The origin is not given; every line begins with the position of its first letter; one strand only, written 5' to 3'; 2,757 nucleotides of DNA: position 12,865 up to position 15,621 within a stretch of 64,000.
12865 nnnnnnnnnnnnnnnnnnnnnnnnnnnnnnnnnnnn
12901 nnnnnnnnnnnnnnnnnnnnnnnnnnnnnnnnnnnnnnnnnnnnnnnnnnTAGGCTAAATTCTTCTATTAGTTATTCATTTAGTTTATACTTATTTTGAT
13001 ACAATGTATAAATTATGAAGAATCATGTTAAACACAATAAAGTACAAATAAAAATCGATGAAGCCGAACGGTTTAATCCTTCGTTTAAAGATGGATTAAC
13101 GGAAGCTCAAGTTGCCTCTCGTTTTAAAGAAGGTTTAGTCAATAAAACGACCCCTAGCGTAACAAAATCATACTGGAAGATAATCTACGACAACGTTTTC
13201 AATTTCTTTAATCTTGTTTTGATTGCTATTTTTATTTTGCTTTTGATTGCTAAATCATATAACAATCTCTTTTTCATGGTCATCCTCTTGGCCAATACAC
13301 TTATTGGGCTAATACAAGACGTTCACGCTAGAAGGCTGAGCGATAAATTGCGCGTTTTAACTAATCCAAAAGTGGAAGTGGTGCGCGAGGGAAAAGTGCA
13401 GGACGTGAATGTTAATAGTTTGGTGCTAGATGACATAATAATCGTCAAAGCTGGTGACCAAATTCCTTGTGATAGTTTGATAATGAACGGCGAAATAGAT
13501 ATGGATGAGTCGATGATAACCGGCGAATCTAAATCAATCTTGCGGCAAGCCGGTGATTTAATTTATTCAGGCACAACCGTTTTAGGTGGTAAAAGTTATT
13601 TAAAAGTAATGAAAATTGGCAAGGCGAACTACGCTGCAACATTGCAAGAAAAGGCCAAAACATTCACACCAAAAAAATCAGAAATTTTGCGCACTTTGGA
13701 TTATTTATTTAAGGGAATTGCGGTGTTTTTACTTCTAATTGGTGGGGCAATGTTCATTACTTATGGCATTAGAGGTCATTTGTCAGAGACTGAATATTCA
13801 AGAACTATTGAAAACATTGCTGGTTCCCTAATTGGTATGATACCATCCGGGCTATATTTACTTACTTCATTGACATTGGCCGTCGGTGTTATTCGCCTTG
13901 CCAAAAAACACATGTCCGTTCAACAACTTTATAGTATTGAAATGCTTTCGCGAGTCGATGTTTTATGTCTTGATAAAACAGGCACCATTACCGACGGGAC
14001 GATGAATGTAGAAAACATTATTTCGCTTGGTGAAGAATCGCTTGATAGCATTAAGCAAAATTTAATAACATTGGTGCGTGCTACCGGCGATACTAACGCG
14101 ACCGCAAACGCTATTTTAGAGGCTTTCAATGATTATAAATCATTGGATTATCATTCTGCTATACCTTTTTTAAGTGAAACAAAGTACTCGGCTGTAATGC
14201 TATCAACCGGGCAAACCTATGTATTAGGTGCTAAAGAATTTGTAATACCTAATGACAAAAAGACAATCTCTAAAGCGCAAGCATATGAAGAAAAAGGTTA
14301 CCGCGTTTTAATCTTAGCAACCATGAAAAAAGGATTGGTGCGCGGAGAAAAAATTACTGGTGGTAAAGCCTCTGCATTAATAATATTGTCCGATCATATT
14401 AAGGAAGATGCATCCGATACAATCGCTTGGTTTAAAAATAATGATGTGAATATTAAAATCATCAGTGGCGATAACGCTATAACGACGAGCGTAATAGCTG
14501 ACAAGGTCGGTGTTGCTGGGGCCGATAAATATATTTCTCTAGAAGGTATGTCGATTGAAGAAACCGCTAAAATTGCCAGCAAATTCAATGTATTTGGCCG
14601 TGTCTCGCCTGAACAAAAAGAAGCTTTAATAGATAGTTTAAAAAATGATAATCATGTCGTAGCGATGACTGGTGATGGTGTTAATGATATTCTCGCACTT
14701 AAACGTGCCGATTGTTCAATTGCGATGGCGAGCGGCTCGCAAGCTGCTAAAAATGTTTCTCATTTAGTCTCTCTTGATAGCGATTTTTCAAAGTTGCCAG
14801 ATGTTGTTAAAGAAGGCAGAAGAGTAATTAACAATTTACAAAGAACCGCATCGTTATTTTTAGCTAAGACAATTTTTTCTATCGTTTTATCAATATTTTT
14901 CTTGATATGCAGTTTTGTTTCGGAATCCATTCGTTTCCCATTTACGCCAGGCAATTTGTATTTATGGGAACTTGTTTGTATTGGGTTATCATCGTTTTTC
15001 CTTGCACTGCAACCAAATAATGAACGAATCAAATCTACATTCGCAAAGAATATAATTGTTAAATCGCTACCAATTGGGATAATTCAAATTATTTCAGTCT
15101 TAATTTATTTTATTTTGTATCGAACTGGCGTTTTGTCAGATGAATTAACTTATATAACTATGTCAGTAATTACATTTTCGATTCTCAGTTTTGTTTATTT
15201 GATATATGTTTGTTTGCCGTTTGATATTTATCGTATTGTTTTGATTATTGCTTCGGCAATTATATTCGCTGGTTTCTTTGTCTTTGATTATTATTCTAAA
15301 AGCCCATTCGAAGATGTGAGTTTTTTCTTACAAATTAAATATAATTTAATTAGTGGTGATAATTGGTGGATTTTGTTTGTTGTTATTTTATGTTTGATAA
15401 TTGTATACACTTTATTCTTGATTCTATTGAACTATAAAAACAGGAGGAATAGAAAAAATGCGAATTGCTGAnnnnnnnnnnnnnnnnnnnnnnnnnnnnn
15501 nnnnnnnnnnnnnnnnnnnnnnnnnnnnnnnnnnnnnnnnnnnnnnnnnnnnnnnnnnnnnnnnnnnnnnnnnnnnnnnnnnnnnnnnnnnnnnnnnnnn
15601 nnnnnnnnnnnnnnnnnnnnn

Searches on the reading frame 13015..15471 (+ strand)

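Call 53: search_protein_families(library=ncbifam, proteins=[window:13015-15471:+], max_evalue=1e-10)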
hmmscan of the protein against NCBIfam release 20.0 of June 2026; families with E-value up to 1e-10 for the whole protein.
window:13015-15471:+ (818 aa): 18 families
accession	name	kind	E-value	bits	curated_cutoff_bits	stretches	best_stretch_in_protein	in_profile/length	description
TIGR01647.1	ATPase-IIIA_H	equivalog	1.2e-76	258.5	615.5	1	27-710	1-694/755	plasma-membrane proton-efflux P-type ATPase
TIGR01525.1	ATPase-IB_hvy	subfamily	4.6e-72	243.7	346.25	2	67-500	4-426/560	heavy metal translocating P-type ATPase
TIGR01494.1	ATPase_P-type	subfamily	6.1e-71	239.3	62.3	3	87-353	2-251/478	HAD-IC family P-type ATPase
TIGR01524.1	ATPase-IIIB_Mg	equivalog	1.9e-57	194.7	610.75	1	19-627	25-682/867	magnesium-translocating P-type ATPase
TIGR01522.1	ATPase-IIA2_Ca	equivalog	3.1e-54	184.1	798.3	1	21-622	17-664/854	calcium-transporting P-type ATPase, PMR1-type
TIGR01523.1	ATPase-IID_K-Na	equivalog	5.2e-54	183.2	645.05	2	11-179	10-180/997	potassium/sodium efflux P-type ATPase, fungal-type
TIGR01517.1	ATPase-IIB_Ca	equivalog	1.9e-52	178.5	507.05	1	19-672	47-748/882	calcium-translocating P-type ATPase, PMCA-type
TIGR01116.1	ATPase-IIA1_Ca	equivalog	2e-52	178.4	703.4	2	415-667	411-658/799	calcium-translocating P-type ATPase, SERCA-type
TIGR01657.1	P-ATPase-V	hypoth_equivalog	3.1e-51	174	618.25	2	509-699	765-951/1055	ATP13A2 family polyamine export P-type ATPase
TIGR01512.1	ATPase-IB2_Cd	subfamily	3.7e-51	174.4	313.5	2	67-336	4-256/494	cadmium family heavy metal-translocating P-type ATPase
TIGR01511.1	ATPase-IB1_Cu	subfamily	1.8e-50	172.3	397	2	53-346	9-293/542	copper-translocating P-type ATPase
NF011702.0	PRK15122.1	subfamily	1.7e-43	148.7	975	2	415-627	502-721/907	magnesium-translocating P-type ATPase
TIGR01106.1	ATPase-IIC_X-K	subfamily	2.7e-40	138.1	946.1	2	1-335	9-365/997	Na,H/K antiporter P-type ATPase subunit alpha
TIGR01497.1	kdpB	equivalog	3.9e-40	137.6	527.9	1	87-607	74-569/675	potassium-transporting ATPase subunit KdpB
NF007952.0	PRK10671.1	equivalog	1e-39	136.4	1316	1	102-610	307-780/838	copper-exporting P-type ATPase CopA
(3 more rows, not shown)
